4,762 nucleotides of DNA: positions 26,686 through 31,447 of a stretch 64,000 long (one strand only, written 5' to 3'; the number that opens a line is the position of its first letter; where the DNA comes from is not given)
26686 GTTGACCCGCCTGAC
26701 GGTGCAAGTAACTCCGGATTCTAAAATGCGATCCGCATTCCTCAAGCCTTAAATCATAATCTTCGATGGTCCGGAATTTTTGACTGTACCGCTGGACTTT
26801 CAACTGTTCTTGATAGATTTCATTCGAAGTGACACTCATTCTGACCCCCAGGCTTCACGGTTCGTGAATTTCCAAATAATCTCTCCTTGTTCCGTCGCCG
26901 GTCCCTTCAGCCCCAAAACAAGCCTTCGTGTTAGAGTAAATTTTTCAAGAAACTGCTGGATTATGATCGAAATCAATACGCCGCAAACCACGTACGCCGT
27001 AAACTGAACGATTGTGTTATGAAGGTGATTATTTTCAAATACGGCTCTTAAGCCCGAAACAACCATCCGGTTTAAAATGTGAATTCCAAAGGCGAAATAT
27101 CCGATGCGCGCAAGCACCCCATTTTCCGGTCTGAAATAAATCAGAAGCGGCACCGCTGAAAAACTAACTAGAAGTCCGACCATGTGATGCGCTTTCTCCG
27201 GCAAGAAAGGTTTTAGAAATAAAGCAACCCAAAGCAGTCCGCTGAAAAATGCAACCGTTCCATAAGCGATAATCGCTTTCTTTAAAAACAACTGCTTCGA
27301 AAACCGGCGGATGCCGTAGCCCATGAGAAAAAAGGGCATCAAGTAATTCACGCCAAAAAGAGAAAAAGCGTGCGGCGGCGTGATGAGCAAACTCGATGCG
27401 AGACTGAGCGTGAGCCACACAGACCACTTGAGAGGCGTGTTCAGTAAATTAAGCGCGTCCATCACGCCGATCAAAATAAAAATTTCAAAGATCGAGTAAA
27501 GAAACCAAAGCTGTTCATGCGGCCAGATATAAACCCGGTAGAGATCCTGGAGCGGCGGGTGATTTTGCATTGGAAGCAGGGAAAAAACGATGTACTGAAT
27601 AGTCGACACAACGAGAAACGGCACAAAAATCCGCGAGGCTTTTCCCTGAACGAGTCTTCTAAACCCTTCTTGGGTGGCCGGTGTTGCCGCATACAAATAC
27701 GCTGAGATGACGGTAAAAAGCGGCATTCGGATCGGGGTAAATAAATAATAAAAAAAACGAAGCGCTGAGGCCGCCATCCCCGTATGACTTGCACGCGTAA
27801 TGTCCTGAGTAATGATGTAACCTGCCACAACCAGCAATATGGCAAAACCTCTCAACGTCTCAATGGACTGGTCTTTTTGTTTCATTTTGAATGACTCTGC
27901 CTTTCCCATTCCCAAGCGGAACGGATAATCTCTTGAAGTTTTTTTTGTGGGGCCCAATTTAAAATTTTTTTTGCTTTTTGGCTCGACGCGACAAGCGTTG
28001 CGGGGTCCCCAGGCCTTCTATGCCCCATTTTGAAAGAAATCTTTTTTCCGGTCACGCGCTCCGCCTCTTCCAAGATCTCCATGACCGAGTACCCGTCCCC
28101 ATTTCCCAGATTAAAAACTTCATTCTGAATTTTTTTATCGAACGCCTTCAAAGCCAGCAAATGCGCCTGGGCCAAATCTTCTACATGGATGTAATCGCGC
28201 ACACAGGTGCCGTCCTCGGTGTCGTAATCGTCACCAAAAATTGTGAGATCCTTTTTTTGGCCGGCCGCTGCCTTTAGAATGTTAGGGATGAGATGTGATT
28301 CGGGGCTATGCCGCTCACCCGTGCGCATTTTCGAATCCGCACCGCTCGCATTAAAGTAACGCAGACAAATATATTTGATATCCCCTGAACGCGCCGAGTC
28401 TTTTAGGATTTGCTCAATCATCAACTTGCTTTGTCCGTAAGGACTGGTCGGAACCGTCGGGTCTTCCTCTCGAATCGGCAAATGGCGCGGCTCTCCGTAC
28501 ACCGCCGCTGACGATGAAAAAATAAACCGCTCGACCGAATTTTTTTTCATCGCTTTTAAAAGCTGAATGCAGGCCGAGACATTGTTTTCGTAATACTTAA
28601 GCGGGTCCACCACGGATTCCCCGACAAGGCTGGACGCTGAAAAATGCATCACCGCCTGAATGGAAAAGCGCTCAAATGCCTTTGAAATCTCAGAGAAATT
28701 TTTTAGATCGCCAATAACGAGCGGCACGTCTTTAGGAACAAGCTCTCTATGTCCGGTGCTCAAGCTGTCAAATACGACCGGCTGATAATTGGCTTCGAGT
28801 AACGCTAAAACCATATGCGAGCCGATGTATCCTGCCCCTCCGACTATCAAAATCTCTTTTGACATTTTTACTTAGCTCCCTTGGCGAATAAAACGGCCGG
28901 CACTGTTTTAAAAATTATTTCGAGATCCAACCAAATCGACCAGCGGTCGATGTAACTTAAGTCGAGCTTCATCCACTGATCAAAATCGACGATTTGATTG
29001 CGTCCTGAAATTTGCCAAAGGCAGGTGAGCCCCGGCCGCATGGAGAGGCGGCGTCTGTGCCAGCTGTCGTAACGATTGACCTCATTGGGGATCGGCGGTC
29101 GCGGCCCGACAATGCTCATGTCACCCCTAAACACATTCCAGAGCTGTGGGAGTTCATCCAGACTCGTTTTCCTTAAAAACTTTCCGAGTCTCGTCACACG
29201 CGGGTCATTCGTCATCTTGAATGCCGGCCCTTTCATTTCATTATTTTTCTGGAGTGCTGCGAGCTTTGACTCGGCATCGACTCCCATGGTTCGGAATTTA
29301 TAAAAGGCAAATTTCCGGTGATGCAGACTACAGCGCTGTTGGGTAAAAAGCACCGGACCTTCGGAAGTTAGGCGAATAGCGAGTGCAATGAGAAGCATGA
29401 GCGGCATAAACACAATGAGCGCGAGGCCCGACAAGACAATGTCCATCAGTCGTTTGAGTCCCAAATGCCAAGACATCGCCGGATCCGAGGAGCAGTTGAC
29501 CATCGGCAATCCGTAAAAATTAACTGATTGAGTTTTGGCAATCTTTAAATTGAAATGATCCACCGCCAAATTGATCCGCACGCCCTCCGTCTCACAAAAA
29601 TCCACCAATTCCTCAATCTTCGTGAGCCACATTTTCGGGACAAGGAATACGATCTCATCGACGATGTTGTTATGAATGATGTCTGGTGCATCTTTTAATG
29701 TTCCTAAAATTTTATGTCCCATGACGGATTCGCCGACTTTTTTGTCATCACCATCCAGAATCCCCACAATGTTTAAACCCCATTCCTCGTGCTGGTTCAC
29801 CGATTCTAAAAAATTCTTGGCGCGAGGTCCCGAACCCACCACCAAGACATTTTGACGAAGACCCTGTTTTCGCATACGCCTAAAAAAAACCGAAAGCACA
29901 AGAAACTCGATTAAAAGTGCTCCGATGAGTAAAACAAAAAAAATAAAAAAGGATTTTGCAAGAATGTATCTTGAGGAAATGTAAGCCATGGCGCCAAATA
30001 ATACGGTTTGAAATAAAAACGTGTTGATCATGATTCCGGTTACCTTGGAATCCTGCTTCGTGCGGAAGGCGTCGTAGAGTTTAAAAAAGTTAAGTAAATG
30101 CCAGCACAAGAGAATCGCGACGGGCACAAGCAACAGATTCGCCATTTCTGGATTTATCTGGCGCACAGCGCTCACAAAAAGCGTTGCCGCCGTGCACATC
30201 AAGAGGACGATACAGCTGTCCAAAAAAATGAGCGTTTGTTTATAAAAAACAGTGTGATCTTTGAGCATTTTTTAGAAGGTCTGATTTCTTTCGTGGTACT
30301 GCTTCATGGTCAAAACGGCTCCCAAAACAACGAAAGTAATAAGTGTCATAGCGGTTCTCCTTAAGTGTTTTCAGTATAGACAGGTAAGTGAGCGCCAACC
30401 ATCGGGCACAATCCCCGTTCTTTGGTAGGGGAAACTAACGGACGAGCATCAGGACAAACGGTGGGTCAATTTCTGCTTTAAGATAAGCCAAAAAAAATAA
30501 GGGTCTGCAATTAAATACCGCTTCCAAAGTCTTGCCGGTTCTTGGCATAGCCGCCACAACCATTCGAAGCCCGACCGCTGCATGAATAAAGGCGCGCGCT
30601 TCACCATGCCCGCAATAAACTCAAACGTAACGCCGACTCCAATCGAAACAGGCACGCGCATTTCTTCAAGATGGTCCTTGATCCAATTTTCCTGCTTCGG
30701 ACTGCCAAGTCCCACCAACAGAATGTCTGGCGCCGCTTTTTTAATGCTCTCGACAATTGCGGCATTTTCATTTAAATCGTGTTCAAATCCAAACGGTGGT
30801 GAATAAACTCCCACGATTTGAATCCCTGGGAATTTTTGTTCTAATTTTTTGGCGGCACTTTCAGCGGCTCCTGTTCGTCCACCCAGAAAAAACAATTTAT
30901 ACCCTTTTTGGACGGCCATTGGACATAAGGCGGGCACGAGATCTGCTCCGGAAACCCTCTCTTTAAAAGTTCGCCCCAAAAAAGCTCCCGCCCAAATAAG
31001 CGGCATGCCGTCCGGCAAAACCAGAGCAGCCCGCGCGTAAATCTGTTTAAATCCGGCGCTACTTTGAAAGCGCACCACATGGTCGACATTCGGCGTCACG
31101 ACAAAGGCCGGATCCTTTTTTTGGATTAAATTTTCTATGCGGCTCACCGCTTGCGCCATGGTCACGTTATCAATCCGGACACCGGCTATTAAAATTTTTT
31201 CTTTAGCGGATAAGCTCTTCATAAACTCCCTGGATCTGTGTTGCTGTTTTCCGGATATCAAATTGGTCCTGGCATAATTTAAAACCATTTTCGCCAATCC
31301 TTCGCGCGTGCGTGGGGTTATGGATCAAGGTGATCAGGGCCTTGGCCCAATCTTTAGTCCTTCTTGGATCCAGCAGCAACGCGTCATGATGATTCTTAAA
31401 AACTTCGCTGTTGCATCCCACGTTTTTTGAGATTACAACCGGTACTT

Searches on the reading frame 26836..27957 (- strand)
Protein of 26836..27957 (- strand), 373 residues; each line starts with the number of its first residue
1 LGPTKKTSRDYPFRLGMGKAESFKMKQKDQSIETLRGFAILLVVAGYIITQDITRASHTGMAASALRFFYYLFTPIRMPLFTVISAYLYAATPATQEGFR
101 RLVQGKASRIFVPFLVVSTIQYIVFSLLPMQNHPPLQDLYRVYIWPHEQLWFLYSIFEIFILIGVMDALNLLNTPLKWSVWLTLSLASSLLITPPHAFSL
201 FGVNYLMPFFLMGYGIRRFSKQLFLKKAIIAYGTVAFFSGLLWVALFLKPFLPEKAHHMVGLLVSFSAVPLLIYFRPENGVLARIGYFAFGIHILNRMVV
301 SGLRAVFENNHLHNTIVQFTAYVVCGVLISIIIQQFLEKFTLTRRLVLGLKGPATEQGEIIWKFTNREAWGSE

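Call 18: search_protein_families(library=pfam, proteins=[window:26836-27957:-], max_evalue=0.001)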
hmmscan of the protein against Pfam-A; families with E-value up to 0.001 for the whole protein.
window:26836-27957:- (373 aa): 1 family
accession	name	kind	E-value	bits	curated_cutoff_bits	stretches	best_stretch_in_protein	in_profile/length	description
PF01757.29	Acyl_transf_3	-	1.3e-25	90.6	31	1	30-333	2-324/326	Acyltransferase domain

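Call 49: search_protein_families(library=ncbifam, proteins=[window:26836-27957:-], max_evalue=0.01)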
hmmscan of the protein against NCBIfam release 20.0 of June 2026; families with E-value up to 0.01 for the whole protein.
window:26836-27957:- (373 aa): 0 families

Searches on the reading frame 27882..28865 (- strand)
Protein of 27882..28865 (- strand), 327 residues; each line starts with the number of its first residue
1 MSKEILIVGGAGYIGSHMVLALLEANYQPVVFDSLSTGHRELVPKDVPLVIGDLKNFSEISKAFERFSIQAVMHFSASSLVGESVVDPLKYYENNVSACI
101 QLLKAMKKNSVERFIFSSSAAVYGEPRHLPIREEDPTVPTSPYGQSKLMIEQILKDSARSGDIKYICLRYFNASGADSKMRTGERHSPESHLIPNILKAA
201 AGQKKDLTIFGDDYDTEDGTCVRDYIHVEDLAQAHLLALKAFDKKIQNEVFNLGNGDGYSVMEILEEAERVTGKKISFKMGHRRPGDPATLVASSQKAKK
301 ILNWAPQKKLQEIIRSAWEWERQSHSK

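Call 18: search_protein_families(library=pfam, proteins=[window:27882-28865:-], max_evalue=0.001)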
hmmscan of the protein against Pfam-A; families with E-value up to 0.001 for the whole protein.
window:27882-28865:- (327 aa): 8 families
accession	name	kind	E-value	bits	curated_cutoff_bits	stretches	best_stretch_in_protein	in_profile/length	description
PF01370.27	Epimerase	-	7e-61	206.1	20.9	1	5-254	1-240/240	NAD dependent epimerase/dehydratase family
PF16363.11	GDP_Man_Dehyd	-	7.1e-55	187.2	27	1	6-315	1-330/332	GDP-mannose 4,6 dehydratase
PF01073.25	3Beta_HSD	-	3.4e-16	59.6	22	1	6-249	1-239/280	3-beta hydroxysteroid dehydrogenase/isomerase family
PF02719.21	Polysacc_synt_2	-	3.5e-12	46.5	20.2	1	5-175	1-173/293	Polysaccharide biosynthesis protein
PF13460.12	NAD_binding_10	-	2.3e-10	41.1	27.2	1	9-169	1-142/184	NAD(P)H-binding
PF04321.23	RmlD_sub_bind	-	2.8e-10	40.2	27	1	4-157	2-139/287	RmlD substrate binding domain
PF05368.20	NmrA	-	1.6e-09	38.3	27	1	1-121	1-109/298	NmrA-like family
PF07993.18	NAD_binding_4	-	2.1e-05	24.3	20.1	0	69-175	89-209/258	Male sterility protein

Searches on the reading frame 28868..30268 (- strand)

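Call 18: search_protein_families(library=pfam, proteins=[window:28868-30268:-], max_evalue=0.001)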
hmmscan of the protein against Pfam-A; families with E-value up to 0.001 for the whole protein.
window:28868-30268:- (466 aa): 2 families
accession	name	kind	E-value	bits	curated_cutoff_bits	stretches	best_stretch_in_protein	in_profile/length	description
PF02397.22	Bac_transf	-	2.7e-70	236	27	1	272-460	1-178/179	Bacterial sugar transferase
PF13727.12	CoA_binding_3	-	7.2e-14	52.6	25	1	65-234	6-173/175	CoA-binding domain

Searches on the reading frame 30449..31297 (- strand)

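Call 18: search_protein_families(library=pfam, proteins=[window:30449-31297:-], max_evalue=0.001)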
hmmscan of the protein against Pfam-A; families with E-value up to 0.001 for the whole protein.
window:30449-31297:- (282 aa): 1 family
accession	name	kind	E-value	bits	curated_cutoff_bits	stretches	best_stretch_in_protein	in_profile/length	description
PF03808.19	Glyco_tran_WecG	-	1.7e-64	217.1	27.4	1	90-261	1-168/168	Glycosyl transferase WecG/TagA/CpsF family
